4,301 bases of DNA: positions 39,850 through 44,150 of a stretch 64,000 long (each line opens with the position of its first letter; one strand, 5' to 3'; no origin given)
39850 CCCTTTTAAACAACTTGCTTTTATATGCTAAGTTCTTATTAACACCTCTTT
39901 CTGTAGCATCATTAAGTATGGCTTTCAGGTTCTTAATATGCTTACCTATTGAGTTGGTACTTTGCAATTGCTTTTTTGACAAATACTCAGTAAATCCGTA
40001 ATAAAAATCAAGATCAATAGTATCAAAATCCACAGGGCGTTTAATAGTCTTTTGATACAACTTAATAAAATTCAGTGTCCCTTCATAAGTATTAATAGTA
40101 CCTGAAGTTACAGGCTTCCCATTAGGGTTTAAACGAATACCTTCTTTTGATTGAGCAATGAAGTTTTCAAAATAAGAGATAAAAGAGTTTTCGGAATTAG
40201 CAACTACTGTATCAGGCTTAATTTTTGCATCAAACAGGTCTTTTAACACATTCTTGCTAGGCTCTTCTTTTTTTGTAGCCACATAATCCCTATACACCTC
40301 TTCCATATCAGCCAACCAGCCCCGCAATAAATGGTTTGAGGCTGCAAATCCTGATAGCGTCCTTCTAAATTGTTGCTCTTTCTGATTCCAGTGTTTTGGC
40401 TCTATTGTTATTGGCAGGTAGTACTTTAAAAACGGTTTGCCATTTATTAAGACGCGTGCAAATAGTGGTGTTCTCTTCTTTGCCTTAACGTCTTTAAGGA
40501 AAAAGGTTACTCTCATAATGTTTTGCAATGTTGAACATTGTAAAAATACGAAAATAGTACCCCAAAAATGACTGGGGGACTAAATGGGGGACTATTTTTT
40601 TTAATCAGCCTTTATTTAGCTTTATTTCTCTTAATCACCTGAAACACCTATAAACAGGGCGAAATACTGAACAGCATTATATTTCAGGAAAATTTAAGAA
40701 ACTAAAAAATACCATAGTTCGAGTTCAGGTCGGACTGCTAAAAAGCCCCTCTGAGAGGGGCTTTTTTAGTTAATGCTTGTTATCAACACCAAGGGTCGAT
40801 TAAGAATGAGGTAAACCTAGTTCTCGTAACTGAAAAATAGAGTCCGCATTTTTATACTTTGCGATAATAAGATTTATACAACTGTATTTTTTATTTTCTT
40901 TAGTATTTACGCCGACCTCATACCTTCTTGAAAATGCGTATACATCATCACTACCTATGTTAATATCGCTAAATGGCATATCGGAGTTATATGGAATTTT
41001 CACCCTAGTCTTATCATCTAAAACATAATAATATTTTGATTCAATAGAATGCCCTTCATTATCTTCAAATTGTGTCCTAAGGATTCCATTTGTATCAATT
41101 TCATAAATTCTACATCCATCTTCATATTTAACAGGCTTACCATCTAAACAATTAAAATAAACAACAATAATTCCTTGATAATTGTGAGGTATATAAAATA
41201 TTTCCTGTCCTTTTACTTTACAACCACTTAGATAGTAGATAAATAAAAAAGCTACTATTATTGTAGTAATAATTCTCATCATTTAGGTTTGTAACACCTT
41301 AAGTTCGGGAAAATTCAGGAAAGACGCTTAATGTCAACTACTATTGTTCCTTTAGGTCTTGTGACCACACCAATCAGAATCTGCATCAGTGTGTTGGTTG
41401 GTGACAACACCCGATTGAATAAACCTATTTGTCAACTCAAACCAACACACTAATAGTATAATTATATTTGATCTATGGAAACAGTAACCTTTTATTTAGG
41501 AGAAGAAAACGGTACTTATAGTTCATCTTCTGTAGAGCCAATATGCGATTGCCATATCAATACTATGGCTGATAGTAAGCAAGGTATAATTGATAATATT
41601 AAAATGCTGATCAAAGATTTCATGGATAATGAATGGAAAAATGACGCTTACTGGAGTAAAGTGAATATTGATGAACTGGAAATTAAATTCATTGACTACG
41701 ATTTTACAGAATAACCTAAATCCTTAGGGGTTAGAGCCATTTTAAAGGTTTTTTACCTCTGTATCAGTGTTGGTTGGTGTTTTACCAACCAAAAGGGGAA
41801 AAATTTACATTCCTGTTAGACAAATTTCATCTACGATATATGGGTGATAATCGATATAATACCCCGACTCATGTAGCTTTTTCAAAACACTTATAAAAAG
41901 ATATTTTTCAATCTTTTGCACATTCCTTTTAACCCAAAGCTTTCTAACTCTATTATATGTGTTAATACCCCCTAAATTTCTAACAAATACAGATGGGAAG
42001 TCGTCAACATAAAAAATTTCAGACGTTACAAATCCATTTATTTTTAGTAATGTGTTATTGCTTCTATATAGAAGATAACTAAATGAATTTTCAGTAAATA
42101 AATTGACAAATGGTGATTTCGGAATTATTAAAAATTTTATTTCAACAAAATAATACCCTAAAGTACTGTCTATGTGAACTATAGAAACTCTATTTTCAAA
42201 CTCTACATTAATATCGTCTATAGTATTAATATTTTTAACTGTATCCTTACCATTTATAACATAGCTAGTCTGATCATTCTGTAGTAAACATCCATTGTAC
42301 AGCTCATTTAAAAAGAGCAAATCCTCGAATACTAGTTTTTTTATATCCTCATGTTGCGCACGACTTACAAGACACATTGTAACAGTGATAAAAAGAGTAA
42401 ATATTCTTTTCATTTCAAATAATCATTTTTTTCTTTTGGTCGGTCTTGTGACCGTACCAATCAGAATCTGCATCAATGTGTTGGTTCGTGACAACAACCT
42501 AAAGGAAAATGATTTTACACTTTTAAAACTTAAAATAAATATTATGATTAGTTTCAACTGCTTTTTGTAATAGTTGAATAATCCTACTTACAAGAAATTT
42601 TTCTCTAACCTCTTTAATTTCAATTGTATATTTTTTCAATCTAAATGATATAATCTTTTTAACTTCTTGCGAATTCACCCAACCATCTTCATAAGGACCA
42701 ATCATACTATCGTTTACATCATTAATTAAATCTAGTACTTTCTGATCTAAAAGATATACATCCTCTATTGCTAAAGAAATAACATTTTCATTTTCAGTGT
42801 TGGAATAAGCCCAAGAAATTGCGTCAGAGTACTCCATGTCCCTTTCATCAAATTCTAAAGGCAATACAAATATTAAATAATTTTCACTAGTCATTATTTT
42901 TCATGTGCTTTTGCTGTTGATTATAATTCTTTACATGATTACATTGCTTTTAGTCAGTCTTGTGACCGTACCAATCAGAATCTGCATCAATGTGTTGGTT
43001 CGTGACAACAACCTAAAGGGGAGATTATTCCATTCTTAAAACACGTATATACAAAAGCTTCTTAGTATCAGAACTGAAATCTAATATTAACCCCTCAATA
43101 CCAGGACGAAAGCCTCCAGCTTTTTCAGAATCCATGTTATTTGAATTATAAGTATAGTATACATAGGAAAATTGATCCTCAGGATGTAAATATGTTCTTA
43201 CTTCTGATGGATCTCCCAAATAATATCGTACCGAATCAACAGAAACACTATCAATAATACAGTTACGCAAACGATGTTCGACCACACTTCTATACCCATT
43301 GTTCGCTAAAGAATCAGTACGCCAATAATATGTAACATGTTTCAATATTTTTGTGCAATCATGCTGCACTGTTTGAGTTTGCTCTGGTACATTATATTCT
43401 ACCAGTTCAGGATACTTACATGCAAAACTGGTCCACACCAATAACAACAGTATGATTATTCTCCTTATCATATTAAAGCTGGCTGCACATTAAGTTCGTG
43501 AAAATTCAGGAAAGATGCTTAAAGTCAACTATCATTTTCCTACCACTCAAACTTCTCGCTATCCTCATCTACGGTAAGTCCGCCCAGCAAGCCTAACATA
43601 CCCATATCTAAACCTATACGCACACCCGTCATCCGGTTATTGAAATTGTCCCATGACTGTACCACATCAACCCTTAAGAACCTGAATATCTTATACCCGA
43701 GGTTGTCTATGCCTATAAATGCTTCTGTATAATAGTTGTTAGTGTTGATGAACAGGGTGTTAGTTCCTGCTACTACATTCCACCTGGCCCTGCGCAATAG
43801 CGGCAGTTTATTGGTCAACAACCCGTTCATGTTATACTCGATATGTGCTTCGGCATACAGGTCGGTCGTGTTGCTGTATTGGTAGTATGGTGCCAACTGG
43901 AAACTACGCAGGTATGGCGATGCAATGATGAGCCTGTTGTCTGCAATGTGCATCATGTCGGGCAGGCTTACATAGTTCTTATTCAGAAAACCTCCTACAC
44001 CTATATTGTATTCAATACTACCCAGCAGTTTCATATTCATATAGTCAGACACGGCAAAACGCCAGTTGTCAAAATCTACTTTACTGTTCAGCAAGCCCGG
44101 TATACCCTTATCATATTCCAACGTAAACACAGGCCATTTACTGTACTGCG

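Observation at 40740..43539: Recombinase-adjacent, very AT-rich cassette-like array of five small ORFs punctuated by conserved intergenic repeats (candidate acquired immunity/defence gene array)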

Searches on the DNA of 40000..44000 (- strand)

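Call 7: search_rna_families(source=window, start=40000, end=44000, threshold=evalue, max_evalue=10, show_alignments=3)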
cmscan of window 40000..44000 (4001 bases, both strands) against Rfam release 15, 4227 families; matches with E-value up to 10: 18.
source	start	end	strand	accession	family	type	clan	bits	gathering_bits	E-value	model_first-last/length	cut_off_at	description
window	40733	40805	-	RF02075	STnc230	Gene; sRNA;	-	27.9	50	0.4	1-83/83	no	Enterobacterial sRNA STnc230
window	40699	40770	+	RF01859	Phe_leader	Cis-reg; leader;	-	26.7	55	0.2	1-125/125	no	Phenylalanine leader peptide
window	40737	40847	-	RF00506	Thr_leader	Cis-reg; leader;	-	22.7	55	0.45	1-118/118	no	Threonine operon leader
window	40676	40767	+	RF04180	BTnc231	Gene; sRNA;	-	22.1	80.4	0.21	1-154/154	no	Bacteroides sRNA BTnc231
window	40689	40770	+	RF00106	RNAI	Gene; antisense;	-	22.1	47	0.6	1-102/102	no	RNAI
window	40735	40792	-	RF02054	STnc420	Gene; sRNA;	-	21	70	1.2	1-58/58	no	Salmonella enterica sRNA STnc420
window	40739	40873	-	RF04180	BTnc231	Gene; sRNA;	-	20.6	80.4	0.52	1-154/154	no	Bacteroides sRNA BTnc231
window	40743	40799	-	RF02236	asX2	Gene; sRNA;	-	20.6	70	0.91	1-87/87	no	Xanthomonas sRNA asX2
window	41222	41289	-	RF00200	snoZ199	Gene; snRNA; snoRNA; CD-box;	-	20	47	7.8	1-84/84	no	Small nucleolar RNA Z199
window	40736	40802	-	RF01859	Phe_leader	Cis-reg; leader;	-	19.9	55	6.2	1-125/125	no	Phenylalanine leader peptide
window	40703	40796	-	RF01770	rimP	Cis-reg; leader;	-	19.4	47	9.1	1-102/102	no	Gammaprotebacteria rimP leader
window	42660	42728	-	RF00606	SNORD93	Gene; snRNA; snoRNA; CD-box;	-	18.6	60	8.4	1-74/74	no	Small nucleolar RNA SNORD93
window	43119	43185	+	RF01158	SNORD108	Gene; snRNA; snoRNA; CD-box;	-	18.4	46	6.4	1-71/71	no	Small nucleolar RNA SNORD108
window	40572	40636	+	RF02108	DLEU2_4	Gene; lncRNA;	-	18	40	2.7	1-58/58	no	Deleted in lymphocytic leukemia 2 conserved region 4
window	41958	42075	+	RF01965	RMST_4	Gene; lncRNA;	-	17.6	40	6.8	1-108/108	no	Rhabdomyosarcoma 2 associated transcript conserved region 4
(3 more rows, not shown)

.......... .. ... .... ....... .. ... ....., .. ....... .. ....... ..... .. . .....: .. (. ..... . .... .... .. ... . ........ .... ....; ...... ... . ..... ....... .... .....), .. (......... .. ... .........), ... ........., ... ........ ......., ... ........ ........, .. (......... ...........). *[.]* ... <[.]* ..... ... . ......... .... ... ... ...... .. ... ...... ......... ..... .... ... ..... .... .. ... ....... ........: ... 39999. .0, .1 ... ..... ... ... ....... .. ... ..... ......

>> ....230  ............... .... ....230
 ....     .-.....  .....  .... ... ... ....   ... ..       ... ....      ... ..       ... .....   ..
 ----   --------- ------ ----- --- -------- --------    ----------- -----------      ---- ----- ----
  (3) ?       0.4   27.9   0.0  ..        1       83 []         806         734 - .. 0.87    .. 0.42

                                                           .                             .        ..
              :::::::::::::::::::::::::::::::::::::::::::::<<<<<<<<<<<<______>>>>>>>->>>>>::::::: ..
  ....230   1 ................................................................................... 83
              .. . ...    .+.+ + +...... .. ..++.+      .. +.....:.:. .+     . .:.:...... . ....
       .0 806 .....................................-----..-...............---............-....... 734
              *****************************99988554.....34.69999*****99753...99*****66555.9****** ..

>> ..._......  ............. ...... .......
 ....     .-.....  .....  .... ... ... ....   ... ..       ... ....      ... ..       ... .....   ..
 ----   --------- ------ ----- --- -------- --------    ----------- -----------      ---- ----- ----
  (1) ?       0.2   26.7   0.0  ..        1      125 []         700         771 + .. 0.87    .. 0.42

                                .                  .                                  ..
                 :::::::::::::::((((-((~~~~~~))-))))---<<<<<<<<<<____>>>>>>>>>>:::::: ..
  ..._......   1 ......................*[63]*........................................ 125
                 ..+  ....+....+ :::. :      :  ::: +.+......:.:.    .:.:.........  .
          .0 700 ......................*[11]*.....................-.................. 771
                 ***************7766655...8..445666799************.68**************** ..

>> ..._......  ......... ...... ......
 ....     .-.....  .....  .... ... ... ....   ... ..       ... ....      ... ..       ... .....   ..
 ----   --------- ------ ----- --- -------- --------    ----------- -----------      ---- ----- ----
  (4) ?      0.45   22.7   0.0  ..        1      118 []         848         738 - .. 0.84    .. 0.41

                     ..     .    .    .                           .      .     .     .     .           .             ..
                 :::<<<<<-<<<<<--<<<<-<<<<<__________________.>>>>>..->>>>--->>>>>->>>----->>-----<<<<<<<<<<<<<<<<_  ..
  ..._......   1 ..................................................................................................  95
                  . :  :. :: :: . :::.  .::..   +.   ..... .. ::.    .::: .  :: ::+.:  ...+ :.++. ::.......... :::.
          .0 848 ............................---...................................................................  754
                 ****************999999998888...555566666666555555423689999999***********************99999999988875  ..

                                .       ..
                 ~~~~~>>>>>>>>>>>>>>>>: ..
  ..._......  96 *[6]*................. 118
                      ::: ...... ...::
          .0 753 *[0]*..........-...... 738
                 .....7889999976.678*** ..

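Call 100: search_dna_similar(query=window:40740-43539:-, collection=plasmids, mode=distant, max_rows=10)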
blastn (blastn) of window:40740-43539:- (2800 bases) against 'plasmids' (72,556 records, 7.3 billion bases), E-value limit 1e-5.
No match.

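Call 102: search_dna_similar(query=window:40740-43539:-, collection=phages, mode=distant, max_rows=10)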
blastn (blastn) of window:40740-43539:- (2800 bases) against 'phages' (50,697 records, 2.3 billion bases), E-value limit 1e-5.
No match.

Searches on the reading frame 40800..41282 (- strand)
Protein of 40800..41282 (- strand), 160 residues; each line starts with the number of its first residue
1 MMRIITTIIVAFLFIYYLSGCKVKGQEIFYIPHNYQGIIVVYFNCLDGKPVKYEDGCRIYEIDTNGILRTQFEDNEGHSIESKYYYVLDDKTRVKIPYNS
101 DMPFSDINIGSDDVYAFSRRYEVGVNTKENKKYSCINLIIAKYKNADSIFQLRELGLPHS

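Call 6: search_protein_families(library=pfam, proteins=[window:40800-41282:-], max_evalue=0.1)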
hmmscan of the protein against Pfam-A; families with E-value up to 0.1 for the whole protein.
window:40800-41282:- (160 aa): 1 family
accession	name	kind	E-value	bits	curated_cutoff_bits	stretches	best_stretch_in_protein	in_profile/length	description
PF20862.2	DUF6843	-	1.5e-14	54.3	27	1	25-117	3-88/110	Family of unknown function (DUF6843)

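Call 15: search_protein_families(library=ncbifam, proteins=[window:40800-41282:-], max_evalue=0.1)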
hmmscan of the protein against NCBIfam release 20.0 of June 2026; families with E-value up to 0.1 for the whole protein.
window:40800-41282:- (160 aa): 0 families

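Call 16: search_protein_families(library=padloc, proteins=[window:40800-41282:-], max_evalue=0.1)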
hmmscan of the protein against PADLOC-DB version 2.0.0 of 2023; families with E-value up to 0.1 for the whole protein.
window:40800-41282:- (160 aa): 0 families

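Call 33: find_encoding_contigs(protein=window:40800-41282:-, flank=10000, max_places=10)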
Protein window:40800-41282:- (160 aa): no gene with exactly this product is on record in the collection.

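Call 49: search_protein_families(library=pfam, proteins=[L018:6417-7055:+, L018:7251-7790:+, L018:7930-8163:+, L018:8171-8470:+, L018:9013-9330:+, L018:9447-9896:+, L018:10969-11448:+], max_evalue=0.1)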
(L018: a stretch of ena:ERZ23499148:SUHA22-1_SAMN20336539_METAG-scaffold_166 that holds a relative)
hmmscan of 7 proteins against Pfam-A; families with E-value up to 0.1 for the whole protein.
L018:6417-7055:+ (212 aa): 1 family
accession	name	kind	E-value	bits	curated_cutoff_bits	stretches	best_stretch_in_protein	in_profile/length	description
PF13584.12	BatD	-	9.8e-07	29.8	24.1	2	50-98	37-92/92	BatD DUF11 like domain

L018:7251-7790:+ (179 aa): 0 families

L018:7930-8163:+ (77 aa): 0 families

L018:8171-8470:+ (99 aa): 1 family
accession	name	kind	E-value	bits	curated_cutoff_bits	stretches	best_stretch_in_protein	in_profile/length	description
PF05016.21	ParE_toxin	-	1.5e-07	32.3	23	1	7-87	3-83/89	ParE toxin of type II toxin-antitoxin system, parDE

L018:9013-9330:+ (105 aa): 0 families

L018:9447-9896:+ (149 aa): 1 family
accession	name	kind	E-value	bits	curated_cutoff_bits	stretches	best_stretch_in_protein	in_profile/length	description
PF13026.12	DUF3887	-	0.00073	20.6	31.8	1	37-95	2-60/91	Protein of unknown function (DUF3887)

L018:10969-11448:+ (159 aa): 2 families
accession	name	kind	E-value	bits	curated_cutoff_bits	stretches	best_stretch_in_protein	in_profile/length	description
PF20862.2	DUF6843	-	1.7e-14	54.1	27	1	23-122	2-94/110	Family of unknown function (DUF6843)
PF05848.17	CtsR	-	0.063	13.6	23.1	0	62-82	39-59/72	CtsR N-terminal HTH domain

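Call 50: find_homologous_proteins(query=window:40800-41282:-, max_evalue=0.001)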
Query window:40800-41282:- (160 aa): 1 proteins with E <= 0.001 among 4 candidates.
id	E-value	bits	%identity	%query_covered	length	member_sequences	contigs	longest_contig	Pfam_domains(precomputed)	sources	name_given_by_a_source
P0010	2.5e-102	358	100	99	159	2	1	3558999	PF20862.3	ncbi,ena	-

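Call 79: search_protein_families(library=phrogs, proteins=[window:40800-41282:-, L018:6417-7055:+, L018:7251-7790:+, L018:7930-8163:+, L018:9013-9330:+, L018:9447-9896:+], max_evalue=0.01)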
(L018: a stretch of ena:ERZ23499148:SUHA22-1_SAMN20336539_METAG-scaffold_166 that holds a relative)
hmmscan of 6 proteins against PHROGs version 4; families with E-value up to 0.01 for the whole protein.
window:40800-41282:- (160 aa): 0 families

L018:6417-7055:+ (212 aa): 0 families

L018:7251-7790:+ (179 aa): 0 families

L018:7930-8163:+ (77 aa): 0 families

L018:9013-9330:+ (105 aa): 0 families

L018:9447-9896:+ (149 aa): 0 families

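Call 98: search_solved_structures(query=window:40800-41282:-, max_evalue=1)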
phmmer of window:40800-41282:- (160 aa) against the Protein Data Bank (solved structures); distinct sequences matched with E-value up to 1: 1.
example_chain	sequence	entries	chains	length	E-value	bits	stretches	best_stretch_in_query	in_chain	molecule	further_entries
4o4a_A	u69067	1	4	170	0.0089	19.7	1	15-115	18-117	Lipoprotein, putative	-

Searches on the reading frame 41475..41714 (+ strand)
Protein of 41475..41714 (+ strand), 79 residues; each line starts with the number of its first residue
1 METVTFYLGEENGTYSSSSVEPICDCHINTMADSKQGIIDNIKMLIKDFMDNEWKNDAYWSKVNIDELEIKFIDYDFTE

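Call 6: search_protein_families(library=pfam, proteins=[window:41475-41714:+], max_evalue=0.1)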
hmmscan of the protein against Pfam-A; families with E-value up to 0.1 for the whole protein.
window:41475-41714:+ (79 aa): 1 family
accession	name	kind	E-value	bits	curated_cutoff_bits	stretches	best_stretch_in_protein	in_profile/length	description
PF10982.13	DUF2789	-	0.085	13.5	27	0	47-70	51-73/75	Protein of unknown function (DUF2789)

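Call 15: search_protein_families(library=ncbifam, proteins=[window:41475-41714:+], max_evalue=0.1)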
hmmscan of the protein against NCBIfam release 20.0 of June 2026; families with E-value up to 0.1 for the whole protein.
window:41475-41714:+ (79 aa): 0 families

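Call 16: search_protein_families(library=padloc, proteins=[window:41475-41714:+], max_evalue=0.1)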
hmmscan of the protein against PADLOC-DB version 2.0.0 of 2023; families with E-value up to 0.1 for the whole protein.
window:41475-41714:+ (79 aa): 0 families

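Call 49: search_protein_families(library=pfam, proteins=[L018:6417-7055:+, L018:7251-7790:+, L018:7930-8163:+, L018:8171-8470:+, L018:9013-9330:+, L018:9447-9896:+, L018:10969-11448:+], max_evalue=0.1)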
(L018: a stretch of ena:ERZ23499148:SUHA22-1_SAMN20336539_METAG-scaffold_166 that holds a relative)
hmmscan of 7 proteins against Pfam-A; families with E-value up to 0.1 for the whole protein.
L018:6417-7055:+ (212 aa): 1 family
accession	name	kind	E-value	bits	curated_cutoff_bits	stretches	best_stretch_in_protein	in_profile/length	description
PF13584.12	BatD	-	9.8e-07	29.8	24.1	2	50-98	37-92/92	BatD DUF11 like domain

L018:7251-7790:+ (179 aa): 0 families

L018:7930-8163:+ (77 aa): 0 families

L018:8171-8470:+ (99 aa): 1 family
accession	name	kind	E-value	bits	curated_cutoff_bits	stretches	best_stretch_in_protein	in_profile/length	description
PF05016.21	ParE_toxin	-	1.5e-07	32.3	23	1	7-87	3-83/89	ParE toxin of type II toxin-antitoxin system, parDE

L018:9013-9330:+ (105 aa): 0 families

L018:9447-9896:+ (149 aa): 1 family
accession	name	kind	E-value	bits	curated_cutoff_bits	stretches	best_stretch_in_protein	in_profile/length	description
PF13026.12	DUF3887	-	0.00073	20.6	31.8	1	37-95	2-60/91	Protein of unknown function (DUF3887)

L018:10969-11448:+ (159 aa): 2 families
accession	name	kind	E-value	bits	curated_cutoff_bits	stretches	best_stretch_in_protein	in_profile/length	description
PF20862.2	DUF6843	-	1.7e-14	54.1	27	1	23-122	2-94/110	Family of unknown function (DUF6843)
PF05848.17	CtsR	-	0.063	13.6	23.1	0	62-82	39-59/72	CtsR N-terminal HTH domain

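Call 79: search_protein_families(library=phrogs, proteins=[window:41475-41714:+, L018:6417-7055:+, L018:7251-7790:+, L018:7930-8163:+, L018:9013-9330:+, L018:9447-9896:+], max_evalue=0.01)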
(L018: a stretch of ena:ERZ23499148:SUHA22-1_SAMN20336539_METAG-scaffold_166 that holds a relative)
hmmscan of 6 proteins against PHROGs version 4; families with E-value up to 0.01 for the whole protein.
window:41475-41714:+ (79 aa): 0 families

L018:6417-7055:+ (212 aa): 0 families

L018:7251-7790:+ (179 aa): 0 families

L018:7930-8163:+ (77 aa): 0 families

L018:9013-9330:+ (105 aa): 0 families

L018:9447-9896:+ (149 aa): 0 families

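Call 99: search_solved_structures(query=window:41475-41714:+, max_evalue=1)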
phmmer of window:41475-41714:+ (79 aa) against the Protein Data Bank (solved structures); distinct sequences matched with E-value up to 1: 0.
